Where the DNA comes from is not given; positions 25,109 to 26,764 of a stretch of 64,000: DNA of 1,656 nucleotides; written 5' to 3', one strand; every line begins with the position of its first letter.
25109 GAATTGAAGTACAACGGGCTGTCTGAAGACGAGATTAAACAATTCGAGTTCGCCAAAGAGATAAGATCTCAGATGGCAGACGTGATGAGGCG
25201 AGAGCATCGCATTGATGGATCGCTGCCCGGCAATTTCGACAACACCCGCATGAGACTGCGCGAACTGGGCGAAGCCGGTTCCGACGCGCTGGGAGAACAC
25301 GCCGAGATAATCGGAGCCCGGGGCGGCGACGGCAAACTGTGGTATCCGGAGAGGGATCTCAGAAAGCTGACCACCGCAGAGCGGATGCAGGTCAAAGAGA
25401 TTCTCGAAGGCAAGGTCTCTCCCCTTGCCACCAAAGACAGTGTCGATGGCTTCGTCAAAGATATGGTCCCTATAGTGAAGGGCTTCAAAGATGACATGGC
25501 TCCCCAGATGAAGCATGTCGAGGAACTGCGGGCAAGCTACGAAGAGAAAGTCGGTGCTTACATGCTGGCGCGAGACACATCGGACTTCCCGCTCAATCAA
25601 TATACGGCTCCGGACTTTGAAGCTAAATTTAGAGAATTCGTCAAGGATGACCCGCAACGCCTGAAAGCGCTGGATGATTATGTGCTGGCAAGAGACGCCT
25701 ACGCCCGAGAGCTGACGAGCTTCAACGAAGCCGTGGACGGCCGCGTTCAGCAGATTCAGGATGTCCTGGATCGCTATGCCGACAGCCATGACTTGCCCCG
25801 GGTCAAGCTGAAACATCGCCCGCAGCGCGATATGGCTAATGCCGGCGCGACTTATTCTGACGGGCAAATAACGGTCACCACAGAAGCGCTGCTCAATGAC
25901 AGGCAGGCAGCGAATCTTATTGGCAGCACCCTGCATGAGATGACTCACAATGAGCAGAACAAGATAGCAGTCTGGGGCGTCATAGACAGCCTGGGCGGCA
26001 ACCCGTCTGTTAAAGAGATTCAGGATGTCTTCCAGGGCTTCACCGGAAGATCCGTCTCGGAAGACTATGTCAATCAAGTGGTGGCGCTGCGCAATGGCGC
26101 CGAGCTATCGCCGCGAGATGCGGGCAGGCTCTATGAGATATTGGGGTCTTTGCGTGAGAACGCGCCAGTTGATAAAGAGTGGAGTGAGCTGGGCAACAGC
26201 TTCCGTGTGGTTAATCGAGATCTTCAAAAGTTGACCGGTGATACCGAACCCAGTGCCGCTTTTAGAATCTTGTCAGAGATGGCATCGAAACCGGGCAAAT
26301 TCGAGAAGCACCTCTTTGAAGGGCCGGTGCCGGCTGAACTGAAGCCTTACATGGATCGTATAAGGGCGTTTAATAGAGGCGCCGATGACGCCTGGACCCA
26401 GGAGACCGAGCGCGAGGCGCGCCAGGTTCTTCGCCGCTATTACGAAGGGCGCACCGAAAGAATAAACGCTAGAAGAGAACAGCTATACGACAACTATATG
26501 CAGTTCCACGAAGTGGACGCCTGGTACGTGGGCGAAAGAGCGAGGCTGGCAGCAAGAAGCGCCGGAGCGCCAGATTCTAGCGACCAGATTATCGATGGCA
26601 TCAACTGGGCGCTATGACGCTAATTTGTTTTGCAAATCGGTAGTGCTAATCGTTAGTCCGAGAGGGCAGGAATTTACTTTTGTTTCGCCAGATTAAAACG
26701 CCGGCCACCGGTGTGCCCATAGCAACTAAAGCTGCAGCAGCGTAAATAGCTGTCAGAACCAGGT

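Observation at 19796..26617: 2273-aa acidic protein combining annexin-like repeats with a C-terminal HEMTH zincin motif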

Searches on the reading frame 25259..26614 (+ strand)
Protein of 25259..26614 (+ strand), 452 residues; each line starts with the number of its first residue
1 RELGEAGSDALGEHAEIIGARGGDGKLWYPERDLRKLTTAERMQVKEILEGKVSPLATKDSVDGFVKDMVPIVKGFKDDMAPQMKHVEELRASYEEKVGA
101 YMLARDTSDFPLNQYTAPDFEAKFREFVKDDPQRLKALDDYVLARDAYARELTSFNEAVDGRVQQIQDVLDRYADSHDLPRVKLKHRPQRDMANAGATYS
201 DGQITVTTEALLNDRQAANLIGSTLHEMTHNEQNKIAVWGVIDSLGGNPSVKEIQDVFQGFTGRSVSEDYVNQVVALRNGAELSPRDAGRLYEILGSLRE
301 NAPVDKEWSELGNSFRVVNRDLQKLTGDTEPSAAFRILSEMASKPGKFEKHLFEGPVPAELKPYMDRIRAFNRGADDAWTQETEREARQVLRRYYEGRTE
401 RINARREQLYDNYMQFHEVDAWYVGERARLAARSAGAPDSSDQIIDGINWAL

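Call 14: find_homologous_proteins(query=window:25259-26614:+)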
Query window:25259-26614:+: 8000 candidates shared short words with the query, none scored E <= 0.001.

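Call 19: search_solved_structures(query=A1, max_evalue=1, show_alignments=2)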
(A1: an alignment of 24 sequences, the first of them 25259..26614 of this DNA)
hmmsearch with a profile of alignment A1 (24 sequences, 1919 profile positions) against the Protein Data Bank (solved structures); distinct sequences matched with E-value up to 1: 81 (the best 60 are shown).
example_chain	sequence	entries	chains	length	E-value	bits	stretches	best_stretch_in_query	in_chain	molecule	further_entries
1avc_A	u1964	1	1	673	4.6e-27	97.5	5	124-188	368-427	ANNEXIN VI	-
1m9i_A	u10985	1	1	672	4.3e-25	90.9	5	761-823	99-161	Annexin VI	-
1aei_A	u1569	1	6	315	5.4e-19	70.7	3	124-207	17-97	ANNEXIN XII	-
1dm5_A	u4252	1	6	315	2.5e-18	68.5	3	123-207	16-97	ANNEXIN XII E105K MUTANT HOMOHEXAMER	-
6b3i_A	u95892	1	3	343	4.6e-17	64.3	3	121-202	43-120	Annexin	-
6tu2_A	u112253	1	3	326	3.6e-15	58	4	761-823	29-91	Annexin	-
1bcz_A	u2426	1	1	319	1.2e-14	56.3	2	762-836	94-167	ANNEXIN V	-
2ran_A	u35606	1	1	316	1.6e-14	55.8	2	762-837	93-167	ANNEXIN V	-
1n42_A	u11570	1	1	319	2.7e-14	55.1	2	762-835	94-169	Annexin V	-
2h0m_A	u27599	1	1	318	2.7e-14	55.1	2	762-829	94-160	Annexin A5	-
1bc0_A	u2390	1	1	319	3e-14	54.9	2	762-837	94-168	ANNEXIN V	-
1g5n_A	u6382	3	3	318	3.9e-14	54.6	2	762-837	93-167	ANNEXIN V | Annexin A5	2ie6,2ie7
1a8a_A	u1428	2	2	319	4e-14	54.5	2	762-837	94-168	ANNEXIN V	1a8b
1n41_A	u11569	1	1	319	4.1e-14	54.5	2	762-837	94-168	annexin V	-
1bcw_A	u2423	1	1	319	4.3e-14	54.4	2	762-837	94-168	ANNEXIN V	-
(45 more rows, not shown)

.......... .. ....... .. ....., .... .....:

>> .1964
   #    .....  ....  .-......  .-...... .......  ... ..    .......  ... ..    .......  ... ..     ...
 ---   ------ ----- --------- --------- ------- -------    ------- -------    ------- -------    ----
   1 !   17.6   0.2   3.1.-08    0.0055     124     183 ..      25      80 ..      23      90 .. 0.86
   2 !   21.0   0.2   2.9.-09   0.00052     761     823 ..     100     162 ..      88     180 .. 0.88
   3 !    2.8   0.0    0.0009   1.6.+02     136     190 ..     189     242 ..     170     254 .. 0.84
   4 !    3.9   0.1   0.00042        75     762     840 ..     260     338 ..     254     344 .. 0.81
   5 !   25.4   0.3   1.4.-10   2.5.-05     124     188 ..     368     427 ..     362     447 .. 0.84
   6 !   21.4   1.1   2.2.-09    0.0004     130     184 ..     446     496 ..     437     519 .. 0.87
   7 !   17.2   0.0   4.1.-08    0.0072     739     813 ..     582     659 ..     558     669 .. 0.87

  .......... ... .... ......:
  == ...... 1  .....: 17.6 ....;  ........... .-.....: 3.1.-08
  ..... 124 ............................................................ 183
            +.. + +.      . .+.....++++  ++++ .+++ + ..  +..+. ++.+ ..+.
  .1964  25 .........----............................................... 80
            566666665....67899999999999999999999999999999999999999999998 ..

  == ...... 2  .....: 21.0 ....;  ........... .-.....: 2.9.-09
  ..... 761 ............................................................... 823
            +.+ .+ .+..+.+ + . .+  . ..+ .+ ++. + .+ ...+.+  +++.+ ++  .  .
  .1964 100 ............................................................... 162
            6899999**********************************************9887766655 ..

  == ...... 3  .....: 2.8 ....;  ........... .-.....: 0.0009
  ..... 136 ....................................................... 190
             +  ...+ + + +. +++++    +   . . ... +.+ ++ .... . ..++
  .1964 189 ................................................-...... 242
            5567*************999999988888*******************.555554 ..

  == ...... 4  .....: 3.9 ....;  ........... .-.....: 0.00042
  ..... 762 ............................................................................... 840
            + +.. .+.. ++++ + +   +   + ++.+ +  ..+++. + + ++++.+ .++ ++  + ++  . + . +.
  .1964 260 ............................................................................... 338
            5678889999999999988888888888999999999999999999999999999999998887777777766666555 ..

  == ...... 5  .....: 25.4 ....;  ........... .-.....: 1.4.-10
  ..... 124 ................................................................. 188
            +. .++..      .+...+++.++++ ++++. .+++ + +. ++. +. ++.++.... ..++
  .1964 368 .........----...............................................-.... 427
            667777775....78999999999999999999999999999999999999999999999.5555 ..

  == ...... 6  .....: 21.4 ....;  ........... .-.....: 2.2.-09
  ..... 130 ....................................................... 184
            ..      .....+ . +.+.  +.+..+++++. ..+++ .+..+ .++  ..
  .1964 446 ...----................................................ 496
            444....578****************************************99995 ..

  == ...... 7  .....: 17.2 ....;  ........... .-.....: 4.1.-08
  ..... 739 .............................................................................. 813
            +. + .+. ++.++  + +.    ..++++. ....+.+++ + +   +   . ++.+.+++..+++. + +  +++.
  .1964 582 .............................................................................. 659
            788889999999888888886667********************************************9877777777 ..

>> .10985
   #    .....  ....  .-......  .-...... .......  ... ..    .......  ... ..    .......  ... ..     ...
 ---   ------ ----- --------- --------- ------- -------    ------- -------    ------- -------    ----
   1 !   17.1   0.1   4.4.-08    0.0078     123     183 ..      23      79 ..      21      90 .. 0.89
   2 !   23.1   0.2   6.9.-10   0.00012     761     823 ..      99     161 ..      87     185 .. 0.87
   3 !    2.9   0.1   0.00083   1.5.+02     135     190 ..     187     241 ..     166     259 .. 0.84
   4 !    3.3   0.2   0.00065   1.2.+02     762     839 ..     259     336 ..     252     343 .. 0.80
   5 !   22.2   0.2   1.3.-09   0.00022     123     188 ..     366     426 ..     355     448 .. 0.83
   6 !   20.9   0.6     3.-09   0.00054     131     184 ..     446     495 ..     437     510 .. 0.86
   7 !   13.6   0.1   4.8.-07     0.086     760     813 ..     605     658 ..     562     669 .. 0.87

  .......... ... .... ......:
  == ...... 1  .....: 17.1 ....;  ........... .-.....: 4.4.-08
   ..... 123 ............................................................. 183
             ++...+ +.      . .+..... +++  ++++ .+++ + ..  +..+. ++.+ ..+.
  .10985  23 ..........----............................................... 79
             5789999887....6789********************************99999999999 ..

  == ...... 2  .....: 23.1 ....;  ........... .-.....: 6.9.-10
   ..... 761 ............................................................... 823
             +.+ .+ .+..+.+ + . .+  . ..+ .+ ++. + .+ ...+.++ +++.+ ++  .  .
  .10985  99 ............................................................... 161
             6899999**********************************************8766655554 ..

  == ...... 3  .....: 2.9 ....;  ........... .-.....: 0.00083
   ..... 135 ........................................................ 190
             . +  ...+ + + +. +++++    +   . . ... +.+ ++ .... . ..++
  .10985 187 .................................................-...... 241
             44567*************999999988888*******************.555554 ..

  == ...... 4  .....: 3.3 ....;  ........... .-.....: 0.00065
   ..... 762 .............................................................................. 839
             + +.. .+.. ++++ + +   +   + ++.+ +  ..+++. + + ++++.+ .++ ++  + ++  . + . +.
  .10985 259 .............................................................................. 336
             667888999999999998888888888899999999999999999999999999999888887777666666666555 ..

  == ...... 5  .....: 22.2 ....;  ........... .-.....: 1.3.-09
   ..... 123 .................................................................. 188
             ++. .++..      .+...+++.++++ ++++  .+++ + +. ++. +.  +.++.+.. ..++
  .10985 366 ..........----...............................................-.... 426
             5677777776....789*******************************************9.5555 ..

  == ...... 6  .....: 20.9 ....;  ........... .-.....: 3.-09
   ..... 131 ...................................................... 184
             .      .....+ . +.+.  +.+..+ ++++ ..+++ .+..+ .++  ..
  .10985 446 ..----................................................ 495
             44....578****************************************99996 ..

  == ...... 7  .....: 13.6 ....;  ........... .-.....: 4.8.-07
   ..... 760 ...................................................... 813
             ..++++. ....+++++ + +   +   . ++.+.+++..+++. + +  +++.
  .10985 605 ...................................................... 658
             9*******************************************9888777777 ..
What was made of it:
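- Annexin repeats: family profile against annexin VI E=4.6e-27 (call 19).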

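Call 20: predict_structure(alignment_id=A1)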
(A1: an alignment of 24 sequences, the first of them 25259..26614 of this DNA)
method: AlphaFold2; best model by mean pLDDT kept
length: 452 residues; sequences in the alignment: 24
mean_pLDDT: 87.0   pTM: 0.82
mean pLDDT of the five models: 87.0, 86.2, 84.8, 84.7, 84.7
residues with pLDDT >= 90: 302; 70-90: 111; 50-70: 5; < 50: 34
segments of 3 or more residues with pLDDT < 50: 1-23, 442-452
pLDDT, mean of each block of 10 residues (from residue 1): 25 26 68 86 90 94 98 92 94 95 91 85 94 96 96 96 98 97 94 84 94 93 97 97 92 97 94 92 92 94 80 89 84 89 78 87 92 92 93 92 91 91 96 91 38 27
secondary structure, 60 per line:
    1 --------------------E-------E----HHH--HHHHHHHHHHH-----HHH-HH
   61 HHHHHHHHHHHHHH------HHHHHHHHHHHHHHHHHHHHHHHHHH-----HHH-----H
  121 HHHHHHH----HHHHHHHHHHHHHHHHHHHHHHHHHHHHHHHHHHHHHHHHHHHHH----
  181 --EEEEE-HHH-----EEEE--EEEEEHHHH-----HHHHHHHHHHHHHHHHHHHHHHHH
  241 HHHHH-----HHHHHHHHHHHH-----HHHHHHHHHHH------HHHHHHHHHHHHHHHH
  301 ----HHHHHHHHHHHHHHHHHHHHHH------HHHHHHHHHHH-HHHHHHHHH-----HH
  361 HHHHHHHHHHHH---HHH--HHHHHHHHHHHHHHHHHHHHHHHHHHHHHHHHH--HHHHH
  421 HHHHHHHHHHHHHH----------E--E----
elements in order: H39-49 H59-74 H81-106 H120-127 H132-176 E183-187 E197-200 E203-207 H208-211 H217-245 H251-262 H268-278 H285-300 H305-326 H333-343 H345-353 H359-372 H381-413 H416-434
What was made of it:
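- On Zincin metallopeptidases (HExxH clan MA): The AF2 model (pLDDT 87) has strands at model residues 183-207, then helix 217-245 carrying the motif (call 20).
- On PVC-metallopeptidase / DUF4157 (PF13699): The module is about 430 aa (call 20).
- Closest known: Minigluzincins / M48 / SprT-like / DUF6782 zincins. Different: About 190 residues of helices separate HExxH from the candidate Glu ligand (call 20).
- At about 430 aa, with large helical elaborations, the module is much bigger than the roughly 80-aa processing domain (call 20).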

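Call 40: search_protein_families(library=pfam, alignment_id=A3, max_evalue=10)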
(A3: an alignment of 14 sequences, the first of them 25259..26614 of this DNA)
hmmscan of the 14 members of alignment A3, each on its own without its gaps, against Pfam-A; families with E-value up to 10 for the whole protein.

A. member 1, window:25259-26614:+ (452 aa): 1 family
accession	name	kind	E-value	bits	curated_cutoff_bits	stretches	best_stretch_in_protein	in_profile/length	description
PF02565.21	RecO_C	-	0.17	12.1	22.1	1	326-401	74-151/157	Recombination protein O C terminal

B. families by the number of members that match (of 14 scanned): 51 families (the first 25 are shown)
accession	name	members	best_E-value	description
PF20573.4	DUF6782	1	0.00055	Putative metallopeptidase family (DUF6782)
PF05816.16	TelA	1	0.0021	Toxic anion resistance protein (TelA)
PF07303.18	Occludin_ELL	1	0.0089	Occludin homology domain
PF05377.16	FlaC_arch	1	0.011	Flagella accessory protein C (FlaC)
PF03551.20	PadR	1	0.016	Transcriptional regulator PadR-like family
PF01442.23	Apolipoprotein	1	0.017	Apolipoprotein A1/A4/E domain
PF12041.13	DELLA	1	0.02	Transcriptional regulator DELLA protein N terminal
PF21849.1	DUF6908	1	0.026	Domain of unknown function (DUF6908)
PF19113.5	DUF5799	1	0.027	Family of unknown function (DUF5799)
PF02268.21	TFIIA_gamma_N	1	0.034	Transcription initiation factor IIA, gamma subunit, helical domain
PF23991.1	DUF7310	1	0.037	Coiled-coil region of unknown function (DUF7310)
PF04426.17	Bul1_C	1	0.037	Bul1 C terminus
PF13624.11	SurA_N_3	1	0.039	SurA-like N-terminal domain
PF09406.16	DUF2004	1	0.047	Protein of unknown function (DUF2004)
PF24211.1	DUF7432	1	0.048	Family of unknown function (DUF7432)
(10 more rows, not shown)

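Call 41: search_solved_structures(query=A3, max_evalue=10, show_alignments=3)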
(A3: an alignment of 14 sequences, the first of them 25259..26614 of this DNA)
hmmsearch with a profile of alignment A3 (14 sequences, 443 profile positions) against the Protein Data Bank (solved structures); distinct sequences matched with E-value up to 10: 5.
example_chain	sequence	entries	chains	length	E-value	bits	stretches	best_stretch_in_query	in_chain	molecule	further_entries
4jiu_A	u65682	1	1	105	0.037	16.5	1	164-215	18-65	Proabylysin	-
6kos_A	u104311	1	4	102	0.054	15.9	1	65-158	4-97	SUWA (Super WA20)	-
1s2x_A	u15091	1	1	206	0.79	12.1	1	25-130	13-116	Cag-Z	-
4na2_A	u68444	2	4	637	1.7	11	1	9-131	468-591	Polyketide synthase PksJ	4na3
4na1_A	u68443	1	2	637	1.7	11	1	9-131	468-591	Polyketide synthase PksJ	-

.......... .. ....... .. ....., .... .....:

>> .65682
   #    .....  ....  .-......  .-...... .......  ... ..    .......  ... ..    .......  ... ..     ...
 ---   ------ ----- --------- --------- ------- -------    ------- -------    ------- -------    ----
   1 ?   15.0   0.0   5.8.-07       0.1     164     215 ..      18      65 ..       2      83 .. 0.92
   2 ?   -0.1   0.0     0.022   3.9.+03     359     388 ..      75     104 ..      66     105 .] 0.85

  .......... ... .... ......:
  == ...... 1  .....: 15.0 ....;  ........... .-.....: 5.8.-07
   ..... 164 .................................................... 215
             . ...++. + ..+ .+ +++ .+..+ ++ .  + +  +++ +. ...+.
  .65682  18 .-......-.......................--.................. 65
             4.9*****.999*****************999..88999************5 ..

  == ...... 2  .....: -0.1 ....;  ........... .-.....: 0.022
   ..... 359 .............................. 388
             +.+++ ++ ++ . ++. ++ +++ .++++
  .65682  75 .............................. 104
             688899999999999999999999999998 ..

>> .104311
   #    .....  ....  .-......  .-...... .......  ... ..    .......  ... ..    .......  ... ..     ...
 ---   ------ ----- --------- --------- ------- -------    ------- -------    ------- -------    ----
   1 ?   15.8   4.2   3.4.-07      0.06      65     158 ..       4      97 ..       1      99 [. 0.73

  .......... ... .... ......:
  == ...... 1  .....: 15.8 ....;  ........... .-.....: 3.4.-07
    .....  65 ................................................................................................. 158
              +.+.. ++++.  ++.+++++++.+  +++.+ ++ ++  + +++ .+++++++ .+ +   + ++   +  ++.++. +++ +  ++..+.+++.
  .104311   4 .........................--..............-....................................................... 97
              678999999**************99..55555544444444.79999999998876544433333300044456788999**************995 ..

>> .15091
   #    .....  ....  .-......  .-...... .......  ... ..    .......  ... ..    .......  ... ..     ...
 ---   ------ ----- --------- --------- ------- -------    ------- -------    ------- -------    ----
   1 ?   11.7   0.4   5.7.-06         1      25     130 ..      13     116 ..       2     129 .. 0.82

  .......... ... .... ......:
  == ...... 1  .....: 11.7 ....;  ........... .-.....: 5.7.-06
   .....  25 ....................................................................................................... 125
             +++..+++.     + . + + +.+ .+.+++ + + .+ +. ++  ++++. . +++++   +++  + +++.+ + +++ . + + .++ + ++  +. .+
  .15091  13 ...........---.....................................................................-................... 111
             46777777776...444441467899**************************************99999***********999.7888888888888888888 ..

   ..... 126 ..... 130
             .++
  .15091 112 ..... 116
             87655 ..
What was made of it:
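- Closest known: Minigluzincins / M48 / SprT-like / DUF6782 zincins. Same: The beta-strands followed by an HExxH helix align to proabylysin (E=0.037; call 41).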

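Call 44: fold_search(model_id=the predicted structure, library=pdb)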
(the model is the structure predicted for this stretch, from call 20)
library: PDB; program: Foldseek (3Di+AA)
matches with E <= 10: 455; with E <= 0.001: 0
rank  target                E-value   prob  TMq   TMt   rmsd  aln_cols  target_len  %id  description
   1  9g71_A                1.3e-01  0.12  0.10  0.11  29.0       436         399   10  Cryo-EM structure of TTYH2 in complex with lipids in GDN (released 2025-05-21)
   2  2vix_A                2.1e-01  0.11  0.08  0.12  24.2       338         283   15  Methylated Shigella flexneri MxiC (released 2008-03-11)
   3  9mvz_D                2.5e-01  0.08  0.10  0.06  56.5       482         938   10  Tripartite complex of MmpL5-S5-AcpM from Mycolicibacterium smegmatis (released 2025-07-30)
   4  8e2d_A                4.4e-01  0.13  0.13  0.04  26.6       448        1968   11  Cryo-EM structure of BIRC6 (consensus) (released 2023-02-15)
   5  8xsr_B                5.5e-01  0.10  0.12  0.09  24.6       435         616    9  Cryo-EM structure of MsRv1273c/72c from Mycobacterium smegmatis in the ATP|ADP-bound IFasym-2 state (released 2025-05-14)
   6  9vkp_d                5.5e-01  0.06  0.09  0.10  30.7       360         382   15  Cryo-EM structure of F-ATP synthase from Mycobacteroides abscessus (Rotational State 1) (released 2026-01-14)
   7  7p5c_A                5.7e-01  0.08  0.11  0.12  26.7       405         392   11  Cryo-EM structure of human TTYH3 in Ca2+ and GDN (released 2021-08-11)
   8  9cpb_6V               6.3e-01  0.13  0.15  0.15  43.3       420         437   13  Atomic model of bovine Fallopian tube cilia doublet microtubule (48-nm periodicity) (released 2024-10-30)
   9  5l7i_B                6.6e-01  0.20  0.19  0.15  24.7       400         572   10  Structure of human Smoothened in complex with Vismodegib (released 2016-07-20)
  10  9rcv_E                6.9e-01  0.11  0.13  0.10  31.2       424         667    9  Structure of the Human Peptide-Loading Complex Arrested by HCMV US6 (released 2025-12-03)
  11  7rtu_B                6.9e-01  0.06  0.10  0.11  28.9       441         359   10  Cryo-EM structure of a TTYH2 trans-dimer (released 2021-08-25)
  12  8auc_B                7.2e-01  0.18  0.16  0.15  30.1       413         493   12  Structure of peptidoglycan hydrolase Cg1735 from Corynebacterium glutamicum, trigonal crystal form (released 2023-01-18)
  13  7zk4                  7.2e-01  0.06  0.09  0.05  31.4       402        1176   11  The ABCB1 L335C mutant (mABCB1) in the outward facing state (released 2023-04-26)
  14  7zk5                  7.2e-01  0.05  0.09  0.04  31.2       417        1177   13  ABCB1 L335C mutant (mABCB1) in the outward facing state bound to AAC (released 2023-04-26)
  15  6r81_A                7.8e-01  0.08  0.12  0.10  31.1       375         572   11  Multidrug resistance transporter BmrA mutant E504A bound with ATP and Mg solved by Cryo-EM (released 2020-05-06)
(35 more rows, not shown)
